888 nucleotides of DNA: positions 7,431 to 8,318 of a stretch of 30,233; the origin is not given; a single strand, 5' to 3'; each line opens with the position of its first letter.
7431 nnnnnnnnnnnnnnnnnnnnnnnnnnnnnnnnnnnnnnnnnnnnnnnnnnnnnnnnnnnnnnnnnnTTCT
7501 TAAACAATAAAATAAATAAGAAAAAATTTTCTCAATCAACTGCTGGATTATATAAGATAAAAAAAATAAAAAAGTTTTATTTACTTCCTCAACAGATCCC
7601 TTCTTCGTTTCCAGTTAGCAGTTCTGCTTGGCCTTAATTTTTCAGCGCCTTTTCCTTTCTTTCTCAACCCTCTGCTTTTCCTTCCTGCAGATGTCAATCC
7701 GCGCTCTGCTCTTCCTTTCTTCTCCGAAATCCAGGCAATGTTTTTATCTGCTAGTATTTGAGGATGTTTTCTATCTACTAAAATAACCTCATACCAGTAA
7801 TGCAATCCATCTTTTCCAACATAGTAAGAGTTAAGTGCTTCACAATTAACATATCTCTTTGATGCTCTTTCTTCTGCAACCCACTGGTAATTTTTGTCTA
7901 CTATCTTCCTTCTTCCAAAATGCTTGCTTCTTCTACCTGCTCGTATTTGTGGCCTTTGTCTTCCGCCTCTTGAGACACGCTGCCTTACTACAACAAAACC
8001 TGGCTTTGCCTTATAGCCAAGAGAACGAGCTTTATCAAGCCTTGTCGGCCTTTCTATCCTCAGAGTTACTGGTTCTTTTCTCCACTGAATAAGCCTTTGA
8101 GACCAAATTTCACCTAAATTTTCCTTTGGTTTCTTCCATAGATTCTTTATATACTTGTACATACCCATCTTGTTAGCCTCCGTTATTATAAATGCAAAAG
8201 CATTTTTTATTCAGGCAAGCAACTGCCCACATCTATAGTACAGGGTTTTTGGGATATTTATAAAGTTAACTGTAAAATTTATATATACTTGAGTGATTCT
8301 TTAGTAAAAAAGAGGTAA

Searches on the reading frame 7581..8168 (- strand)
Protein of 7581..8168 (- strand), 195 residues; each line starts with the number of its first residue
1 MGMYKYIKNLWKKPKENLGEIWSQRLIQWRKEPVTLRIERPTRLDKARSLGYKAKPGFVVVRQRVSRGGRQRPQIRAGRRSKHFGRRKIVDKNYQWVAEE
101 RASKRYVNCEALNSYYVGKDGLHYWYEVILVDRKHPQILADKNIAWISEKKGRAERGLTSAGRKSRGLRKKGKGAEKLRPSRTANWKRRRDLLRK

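Call 9: search_protein_families(library=pfam, proteins=[window:7581-8168:-], max_evalue=0.001)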
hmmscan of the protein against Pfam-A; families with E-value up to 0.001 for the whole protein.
window:7581-8168:- (195 aa): 1 family
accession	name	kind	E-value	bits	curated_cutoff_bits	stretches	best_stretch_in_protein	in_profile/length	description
PF00827.22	Ribosomal_L15e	-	4.1e-67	226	27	1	2-185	1-191/191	Ribosomal L15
